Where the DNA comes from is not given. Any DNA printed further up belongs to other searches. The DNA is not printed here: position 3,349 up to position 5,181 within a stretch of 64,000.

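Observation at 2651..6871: Four-gene, zero-gap lipid operon: DAG-kinase-like kinase, CrtI-like flavoenzyme, FNR/2Fe-2S reductase, YhhN lysoplasmalogenase-like protein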

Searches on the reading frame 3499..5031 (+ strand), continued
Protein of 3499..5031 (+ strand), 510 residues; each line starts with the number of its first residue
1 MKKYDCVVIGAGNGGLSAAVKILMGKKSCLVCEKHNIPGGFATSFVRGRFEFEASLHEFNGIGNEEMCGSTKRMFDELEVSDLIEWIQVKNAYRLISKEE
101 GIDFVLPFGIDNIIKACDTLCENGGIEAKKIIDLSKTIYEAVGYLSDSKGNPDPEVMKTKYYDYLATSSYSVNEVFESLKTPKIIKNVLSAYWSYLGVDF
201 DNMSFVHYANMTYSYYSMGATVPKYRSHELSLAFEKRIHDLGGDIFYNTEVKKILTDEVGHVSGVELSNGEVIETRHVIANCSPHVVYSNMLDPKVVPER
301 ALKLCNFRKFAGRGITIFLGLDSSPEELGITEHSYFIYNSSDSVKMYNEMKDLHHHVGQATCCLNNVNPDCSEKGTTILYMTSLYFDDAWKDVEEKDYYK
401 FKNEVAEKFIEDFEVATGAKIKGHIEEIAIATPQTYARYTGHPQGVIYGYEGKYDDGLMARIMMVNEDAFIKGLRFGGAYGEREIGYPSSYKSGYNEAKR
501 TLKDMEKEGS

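Call 84: search_protein_families(library=pfam, proteins=[P0490, P0574, P0587, P0611, P0618, P0623, P0633, P0604, P0619], max_evalue=0.0001)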
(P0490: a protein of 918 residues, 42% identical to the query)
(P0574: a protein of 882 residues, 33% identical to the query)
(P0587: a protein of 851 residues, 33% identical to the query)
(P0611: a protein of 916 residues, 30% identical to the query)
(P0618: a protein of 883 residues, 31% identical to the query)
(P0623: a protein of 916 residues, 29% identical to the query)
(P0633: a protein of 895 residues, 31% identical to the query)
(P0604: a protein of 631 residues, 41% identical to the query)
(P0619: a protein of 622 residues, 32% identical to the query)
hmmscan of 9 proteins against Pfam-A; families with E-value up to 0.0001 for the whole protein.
P0490 (918 aa): 11 families
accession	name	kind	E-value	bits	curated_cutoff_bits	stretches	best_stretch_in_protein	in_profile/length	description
PF00175.26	NAD_binding_1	-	6.6e-20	72.2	22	1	165-268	2-107/109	Oxidoreductase NAD-binding domain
PF01593.30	Amino_oxidase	-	1e-17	65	19.8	1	425-911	3-443/443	Flavin containing amine oxidoreductase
PF01266.30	DAO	-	2.6e-10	40.8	27.9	1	415-456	1-41/353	FAD dependent oxidoreductase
PF13450.12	NAD_binding_8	-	3.4e-10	40.5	21.9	1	418-471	1-54/68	NAD(P)-binding Rossmann-like domain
PF00970.30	FAD_binding_6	-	2.2e-09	38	21.1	1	79-152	29-98/99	Oxidoreductase FAD-binding domain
PF00111.32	Fer2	-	2.6e-08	34.1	21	1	320-387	9-76/77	2Fe-2S iron-sulfur cluster binding domain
PF12831.13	FAD_oxidored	-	2.9e-08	33.9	27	1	415-460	1-46/416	FAD dependent oxidoreductase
PF00890.30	FAD_binding_2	-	5.7e-08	32.8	20.4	1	415-455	1-40/414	FAD binding domain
PF01134.28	GIDA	-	7.4e-06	25.7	22.1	0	415-445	1-31/391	Glucose inhibited division protein A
PF01946.23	Thi4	-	1.5e-05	24.8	26.2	1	414-450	18-55/235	Thi4 family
PF07992.20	Pyr_redox_2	-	1.6e-05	24.9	26.1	1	414-448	1-36/291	Pyridine nucleotide-disulphide oxidoreductase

P0574 (882 aa): 15 families
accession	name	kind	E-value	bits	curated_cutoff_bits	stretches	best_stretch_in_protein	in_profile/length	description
PF00175.26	NAD_binding_1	-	1.1e-18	68.3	22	1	655-755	1-104/109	Oxidoreductase NAD-binding domain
PF01593.30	Amino_oxidase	-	4.8e-17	62.8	19.8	1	13-496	1-443/443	Flavin containing amine oxidoreductase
PF13450.12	NAD_binding_8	-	1.2e-14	54.7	21.9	1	8-77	1-67/68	NAD(P)-binding Rossmann-like domain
PF00970.30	FAD_binding_6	-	4.5e-12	46.6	21.1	1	551-644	5-99/99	Oxidoreductase FAD-binding domain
PF01266.30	DAO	-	1.8e-10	41.3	27.9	1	6-275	2-199/353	FAD dependent oxidoreductase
PF00890.30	FAD_binding_2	-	3.2e-10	40.2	20.4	1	6-46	2-41/414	FAD binding domain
PF12831.13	FAD_oxidored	-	4.6e-10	39.8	27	1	5-50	1-46/416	FAD dependent oxidoreductase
PF00111.32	Fer2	-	1.2e-08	35.2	21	1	801-874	2-76/77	2Fe-2S iron-sulfur cluster binding domain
PF07992.20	Pyr_redox_2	-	2.9e-07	30.6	26.1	1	5-38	2-36/291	Pyridine nucleotide-disulphide oxidoreductase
PF00070.33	Pyr_redox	-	4.8e-06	27.4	22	0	6-38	2-34/82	Pyridine nucleotide-disulphide oxidoreductase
PF08030.17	NAD_binding_6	-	5e-06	27.1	22.2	1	651-715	2-74/156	Ferric reductase NAD binding domain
PF01494.25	FAD_binding_3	-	8.8e-06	25.6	22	1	4-37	2-35/349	FAD binding domain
PF03486.20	HI0933_like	-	2.7e-05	24.2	50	1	5-39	2-36/244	HI0933-like protein Rossmann domain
PF01946.23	Thi4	-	3.3e-05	23.7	26.2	1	5-41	19-56/235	Thi4 family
PF01134.28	GIDA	-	4.4e-05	23.2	22.1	0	6-35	2-31/391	Glucose inhibited division protein A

P0587 (851 aa): 12 families
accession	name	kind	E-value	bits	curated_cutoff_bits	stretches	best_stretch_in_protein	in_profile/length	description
PF01593.30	Amino_oxidase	-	4.8e-25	89.2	19.8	1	31-507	2-443/443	Flavin containing amine oxidoreductase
PF13450.12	NAD_binding_8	-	4.8e-13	49.6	21.9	1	25-80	1-56/68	NAD(P)-binding Rossmann-like domain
PF12831.13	FAD_oxidored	-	6.3e-13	49.2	27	1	22-67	1-46/416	FAD dependent oxidoreductase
PF01266.30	DAO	-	1.4e-11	45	27.9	1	22-61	1-39/353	FAD dependent oxidoreductase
PF00890.30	FAD_binding_2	-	3.5e-08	33.5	20.4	1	22-59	1-37/414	FAD binding domain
PF07992.20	Pyr_redox_2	-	4.8e-08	33.2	26.1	0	21-55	1-36/291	Pyridine nucleotide-disulphide oxidoreductase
PF00111.32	Fer2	-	2.9e-07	30.7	21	1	772-841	3-75/77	2Fe-2S iron-sulfur cluster binding domain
PF00970.30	FAD_binding_6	-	5.6e-06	27.1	21.1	1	570-639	30-99/99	Oxidoreductase FAD-binding domain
PF03486.20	HI0933_like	-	2.8e-05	24.1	50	0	22-56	2-36/244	HI0933-like protein Rossmann domain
PF01134.28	GIDA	-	2.9e-05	23.7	22.1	0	22-51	1-30/391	Glucose inhibited division protein A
PF01946.23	Thi4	-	4.3e-05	23.3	26.2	0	18-57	15-55/235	Thi4 family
PF00070.33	Pyr_redox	-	9.7e-05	23.2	22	0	23-56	2-35/82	Pyridine nucleotide-disulphide oxidoreductase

P0611 (916 aa): 10 families
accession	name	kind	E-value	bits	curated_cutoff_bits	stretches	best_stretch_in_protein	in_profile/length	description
PF00175.26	NAD_binding_1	-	2.9e-19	70.1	22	1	685-791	2-108/109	Oxidoreductase NAD-binding domain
PF01593.30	Amino_oxidase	-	5.5e-15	56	19.8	1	14-495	1-443/443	Flavin containing amine oxidoreductase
PF00970.30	FAD_binding_6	-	2.7e-12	47.3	21.1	1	578-672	4-98/99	Oxidoreductase FAD-binding domain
PF13450.12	NAD_binding_8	-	6e-12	46.1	21.9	1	9-64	1-56/68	NAD(P)-binding Rossmann-like domain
PF00111.32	Fer2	-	7.3e-11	42.3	21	1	834-908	2-77/77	2Fe-2S iron-sulfur cluster binding domain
PF00890.30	FAD_binding_2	-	2.1e-07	30.9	20.4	1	6-51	1-45/414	FAD binding domain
PF01266.30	DAO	-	6.4e-07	29.7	27.9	1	6-47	1-41/353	FAD dependent oxidoreductase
PF01946.23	Thi4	-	2.8e-06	27.2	26.2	1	5-53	18-64/235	Thi4 family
PF12831.13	FAD_oxidored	-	7e-06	26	27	0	6-47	1-42/416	FAD dependent oxidoreductase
PF01494.25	FAD_binding_3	-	2.4e-05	24.2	22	1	5-37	2-34/349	FAD binding domain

P0618 (883 aa): 13 families
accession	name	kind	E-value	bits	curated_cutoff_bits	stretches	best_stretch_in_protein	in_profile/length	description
PF00175.26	NAD_binding_1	-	1.1e-20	74.8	22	1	656-760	1-108/109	Oxidoreductase NAD-binding domain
PF13450.12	NAD_binding_8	-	3.3e-13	50.1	21.9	1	8-63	1-56/68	NAD(P)-binding Rossmann-like domain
PF01593.30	Amino_oxidase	-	1e-12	48.5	19.8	1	13-477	1-421/443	Flavin containing amine oxidoreductase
PF00111.32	Fer2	-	4.1e-12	46.3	21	1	804-875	4-76/77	2Fe-2S iron-sulfur cluster binding domain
PF00970.30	FAD_binding_6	-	1.9e-09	38.2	21.1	1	550-645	3-99/99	Oxidoreductase FAD-binding domain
PF01266.30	DAO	-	2.5e-09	37.6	27.9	1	5-44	1-39/353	FAD dependent oxidoreductase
PF12831.13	FAD_oxidored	-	1.6e-08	34.7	27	1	5-50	1-46/416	FAD dependent oxidoreductase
PF00890.30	FAD_binding_2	-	3.3e-08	33.6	20.4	1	5-45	1-40/414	FAD binding domain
PF01134.28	GIDA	-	5.1e-07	29.5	22.1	0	5-34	1-30/391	Glucose inhibited division protein A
PF07992.20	Pyr_redox_2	-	1.1e-05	25.4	26.1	0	5-38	2-36/291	Pyridine nucleotide-disulphide oxidoreductase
PF01494.25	FAD_binding_3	-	2.3e-05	24.2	22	1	4-37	2-35/349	FAD binding domain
PF00070.33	Pyr_redox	-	8.3e-05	23.5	22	0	6-38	2-34/82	Pyridine nucleotide-disulphide oxidoreductase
PF08030.17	NAD_binding_6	-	8.5e-05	23.1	22.2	0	652-720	2-78/156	Ferric reductase NAD binding domain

P0623 (916 aa): 13 families
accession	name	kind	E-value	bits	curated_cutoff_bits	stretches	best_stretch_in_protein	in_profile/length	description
PF01593.30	Amino_oxidase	-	7.5e-18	65.5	19.8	1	14-497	1-443/443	Flavin containing amine oxidoreductase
PF00175.26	NAD_binding_1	-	7e-17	62.5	22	1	687-791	2-107/109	Oxidoreductase NAD-binding domain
PF13450.12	NAD_binding_8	-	1.4e-11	44.9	21.9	1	9-63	1-55/68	NAD(P)-binding Rossmann-like domain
PF00970.30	FAD_binding_6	-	7.3e-11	42.7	21.1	1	587-674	13-99/99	Oxidoreductase FAD-binding domain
PF12831.13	FAD_oxidored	-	5.6e-10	39.5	27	1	6-50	1-45/416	FAD dependent oxidoreductase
PF00890.30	FAD_binding_2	-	1.1e-09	38.4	20.4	1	6-48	1-42/414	FAD binding domain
PF07992.20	Pyr_redox_2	-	5.6e-07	29.7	26.1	1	5-37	1-33/291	Pyridine nucleotide-disulphide oxidoreductase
PF00111.32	Fer2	-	6.6e-06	26.4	21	1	838-908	5-76/77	2Fe-2S iron-sulfur cluster binding domain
PF01266.30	DAO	-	6.6e-06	26.3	27.9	0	6-46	1-40/353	FAD dependent oxidoreductase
PF01134.28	GIDA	-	1.4e-05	24.8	22.1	0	6-37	1-32/391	Glucose inhibited division protein A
PF01494.25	FAD_binding_3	-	1.8e-05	24.5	22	1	4-38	1-35/349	FAD binding domain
PF03486.20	HI0933_like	-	2.6e-05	24.2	50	0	6-40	2-36/244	HI0933-like protein Rossmann domain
PF01946.23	Thi4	-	9.5e-05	22.2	26.2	0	5-42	18-56/235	Thi4 family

P0633 (895 aa): 11 families
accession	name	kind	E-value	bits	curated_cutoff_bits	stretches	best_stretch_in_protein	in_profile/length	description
PF00175.26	NAD_binding_1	-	2.2e-21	77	22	1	667-771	2-108/109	Oxidoreductase NAD-binding domain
PF00970.30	FAD_binding_6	-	1.8e-14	54.3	21.1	1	559-654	3-99/99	Oxidoreductase FAD-binding domain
PF13450.12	NAD_binding_8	-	7.9e-11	42.5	21.9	1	9-68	1-60/68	NAD(P)-binding Rossmann-like domain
PF00890.30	FAD_binding_2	-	8e-09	35.6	20.4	1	6-68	1-61/414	FAD binding domain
PF01593.30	Amino_oxidase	-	1.5e-08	34.8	19.8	1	16-500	3-443/443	Flavin containing amine oxidoreductase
PF00111.32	Fer2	-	2.4e-08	34.2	21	1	817-886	6-76/77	2Fe-2S iron-sulfur cluster binding domain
PF01266.30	DAO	-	3.4e-08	33.8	27.9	0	6-46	1-40/353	FAD dependent oxidoreductase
PF12831.13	FAD_oxidored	-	7.8e-08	32.5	27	1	6-52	1-47/416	FAD dependent oxidoreductase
PF07992.20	Pyr_redox_2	-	9.3e-06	25.7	26.1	0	6-44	2-42/291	Pyridine nucleotide-disulphide oxidoreductase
PF03486.20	HI0933_like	-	1.4e-05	25.1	50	0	6-41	2-37/244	HI0933-like protein Rossmann domain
PF01134.28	GIDA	-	5.9e-05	22.7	22.1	0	6-36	1-31/391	Glucose inhibited division protein A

P0604 (631 aa): 4 families
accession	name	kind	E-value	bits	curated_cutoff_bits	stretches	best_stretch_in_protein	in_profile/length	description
PF00175.26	NAD_binding_1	-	2.4e-15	57.5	22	1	409-501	2-108/109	Oxidoreductase NAD-binding domain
PF00970.30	FAD_binding_6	-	6.9e-12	46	21.1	1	297-397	5-99/99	Oxidoreductase FAD-binding domain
PF00111.32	Fer2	-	9.5e-07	29.1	21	1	550-615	7-72/77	2Fe-2S iron-sulfur cluster binding domain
PF12831.13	FAD_oxidored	-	6.4e-05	22.9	27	0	11-49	1-39/416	FAD dependent oxidoreductase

P0619 (622 aa): 9 families
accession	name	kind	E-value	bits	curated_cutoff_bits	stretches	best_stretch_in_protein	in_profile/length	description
PF01593.30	Amino_oxidase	-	3e-16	60.2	19.8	1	13-397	1-354/443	Flavin containing amine oxidoreductase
PF13450.12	NAD_binding_8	-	7.2e-13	49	21.9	1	8-62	1-55/68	NAD(P)-binding Rossmann-like domain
PF01266.30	DAO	-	3e-12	47.2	27.9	1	5-46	1-42/353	FAD dependent oxidoreductase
PF12831.13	FAD_oxidored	-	1.3e-08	35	27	1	5-44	1-40/416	FAD dependent oxidoreductase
PF07992.20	Pyr_redox_2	-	9.4e-08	32.2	26.1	0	4-34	1-31/291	Pyridine nucleotide-disulphide oxidoreductase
PF00890.30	FAD_binding_2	-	3.5e-07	30.2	20.4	1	5-45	1-40/414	FAD binding domain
PF01494.25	FAD_binding_3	-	1.4e-06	28.3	22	1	3-37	1-35/349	FAD binding domain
PF01946.23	Thi4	-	1.5e-05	24.8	26.2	1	3-41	17-56/235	Thi4 family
PF03486.20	HI0933_like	-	3.7e-05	23.7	50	0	5-39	2-36/244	HI0933-like protein Rossmann domain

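Call 88: search_protein_families(library=ncbifam, proteins=[L008:6351-6917:+, L100:5344-5889:-, P0490, P0611], max_evalue=0.001)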
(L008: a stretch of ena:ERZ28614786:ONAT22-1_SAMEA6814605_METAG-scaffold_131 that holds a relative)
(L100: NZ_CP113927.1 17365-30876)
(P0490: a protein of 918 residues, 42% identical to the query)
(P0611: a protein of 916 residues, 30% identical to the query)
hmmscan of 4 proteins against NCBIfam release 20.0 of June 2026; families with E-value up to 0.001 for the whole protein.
L008:6351-6917:+ (188 aa): 4 families
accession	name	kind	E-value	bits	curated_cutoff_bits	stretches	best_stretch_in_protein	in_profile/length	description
TIGR03384.1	betaine_BetI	equivalog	1.1e-05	25.3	201.3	1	7-74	8-75/189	choline-binding transcriptional repressor BetI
NF010319.1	PRK13756.1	equivalog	3.9e-05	23.6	265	1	6-61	1-56/199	tetracycline resistance transcriptional repressor TetR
NF007949.0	PRK10668.1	equivalog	0.0002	20.9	271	1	7-67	11-71/216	multidrug efflux transporter transcriptional repressor AcrR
NF001978.0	PRK00767.1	equivalog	0.00021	21.1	118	1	6-60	8-62/197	transcriptional regulator BetI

L100:5344-5889:- (181 aa): 2 families
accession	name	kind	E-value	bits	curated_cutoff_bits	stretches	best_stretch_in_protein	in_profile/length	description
NF045758.2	YlxM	equivalog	0.00074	19.6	80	0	28-64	30-66/72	YlxM family DNA-binding protein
NF001070.0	PRK00118.1-6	equivalog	0.00097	19.4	117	0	23-67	27-71/110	putative DNA-binding protein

P0490 (918 aa): 83 families (the best 25 are shown)
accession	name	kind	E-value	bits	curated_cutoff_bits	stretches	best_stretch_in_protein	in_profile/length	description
TIGR02160.1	PA_CoA_Oxy5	hypoth_equivalog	4.1e-38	131.1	420.8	1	51-390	4-345/352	1,2-phenylacetyl-CoA epoxidase subunit PaaE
NF007964.0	PRK10684.1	equivalog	8.4e-33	113.7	383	1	78-392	35-331/333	NADH oxidoreductase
TIGR02730.1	carot_isom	equivalog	1.2e-31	110.1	586.9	1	414-913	1-491/493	carotenoid isomerase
NF009805.0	PRK13289.1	equivalog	1.9e-28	99.5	432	1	51-292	157-397/399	NO-inducible flavohemoprotein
NF045803.1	MethMoxFADbindMmoC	equivalog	2e-28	99.2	500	1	69-285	129-338/343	aromatic/alkene monooxygenase hydroxylase FAD-binding subunit MmoC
NF045637.1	carotdesatCrtDProt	equivalog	5e-28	97.9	580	2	626-912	211-484/485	1-hydroxycarotenoid 3,4-desaturase CrtD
TIGR02734.1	crtI_fam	subfamily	1.4e-27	96.6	238.1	1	416-914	1-492/504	phytoene desaturase family protein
NF058606.1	GlBtMonoRdsGbcB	equivalog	4.7e-27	94.8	500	1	73-394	36-361/362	glycine betaine monooxygenase reductase subunit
NF040810.1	BenC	equivalog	1.7e-25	89.9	430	1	74-272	128-315/333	benzoate 1,2-dioxygenase electron transfer component BenC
TIGR02733.1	desat_CrtD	equivalog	1.9e-21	76.3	549.7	2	416-465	4-53/492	C-3',4' desaturase CrtD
NF058655.1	CrtID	equivalog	8.4e-19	67.8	640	2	616-907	199-478/478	bifunctional phytoene desaturase/3,4-desaturase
NF008822.0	PRK11872.1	equivalog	4e-17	62.2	402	1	80-289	137-337/341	anthranilate 1,2-dioxygenase electron transfer component AntC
NF005963.0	PRK08051.1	equivalog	2.5e-14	53.2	230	1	80-267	31-209/233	NAD(P)H-flavin reductase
NF045689.1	BCarotKetCrtO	equivalog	5.3e-14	51.7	1000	2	412-454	2-44/563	beta-carotene ketolase CrtO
TIGR01941.1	nqrF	equivalog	1.5e-13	50.5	295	1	126-267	240-383/405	NADH:ubiquinone reductase (Na(+)-transporting) subunit F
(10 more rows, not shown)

P0611 (916 aa): 63 families (the best 25 are shown)
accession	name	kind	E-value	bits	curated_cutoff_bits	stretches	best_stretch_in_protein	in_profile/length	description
TIGR02160.1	PA_CoA_Oxy5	hypoth_equivalog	1e-45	156.1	420.8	1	595-910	26-345/352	1,2-phenylacetyl-CoA epoxidase subunit PaaE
NF058606.1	GlBtMonoRdsGbcB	equivalog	8.3e-44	149.9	500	1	574-913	14-360/362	glycine betaine monooxygenase reductase subunit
NF007964.0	PRK10684.1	equivalog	4.2e-43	147.6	383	1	577-913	13-332/333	NADH oxidoreductase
NF040810.1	BenC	equivalog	5.6e-42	144.1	430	2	564-809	95-330/333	benzoate 1,2-dioxygenase electron transfer component BenC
TIGR02734.1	crtI_fam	subfamily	1.2e-39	136.4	238.1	1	7-499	1-493/504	phytoene desaturase family protein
NF045803.1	MethMoxFADbindMmoC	equivalog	3.1e-37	128.1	500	2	602-808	139-339/343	aromatic/alkene monooxygenase hydroxylase FAD-binding subunit MmoC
TIGR02730.1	carot_isom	equivalog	6.8e-37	127.4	586.9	1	5-494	1-488/493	carotenoid isomerase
TIGR02733.1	desat_CrtD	equivalog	5e-36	124.4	549.7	2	223-496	229-490/492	C-3',4' desaturase CrtD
NF008822.0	PRK11872.1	equivalog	4.3e-33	114.7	402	2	570-809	103-335/341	anthranilate 1,2-dioxygenase electron transfer component AntC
NF009805.0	PRK13289.1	equivalog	9.8e-33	113.6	432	1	578-813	159-396/399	NO-inducible flavohemoprotein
TIGR01941.1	nqrF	equivalog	7.6e-26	91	295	1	619-810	204-404/405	NADH:ubiquinone reductase (Na(+)-transporting) subunit F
NF045637.1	carotdesatCrtDProt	equivalog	7.3e-25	87.4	580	2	222-496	218-484/485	1-hydroxycarotenoid 3,4-desaturase CrtD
NF045689.1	BCarotKetCrtO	equivalog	3.1e-23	82.2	1000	3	4-45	3-44/563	beta-carotene ketolase CrtO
NF058655.1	CrtID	equivalog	1.8e-21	76.6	640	2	8-55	2-49/478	bifunctional phytoene desaturase/3,4-desaturase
NF005963.0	PRK08051.1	equivalog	2.4e-20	72.8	230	1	574-808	4-229/233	NAD(P)H-flavin reductase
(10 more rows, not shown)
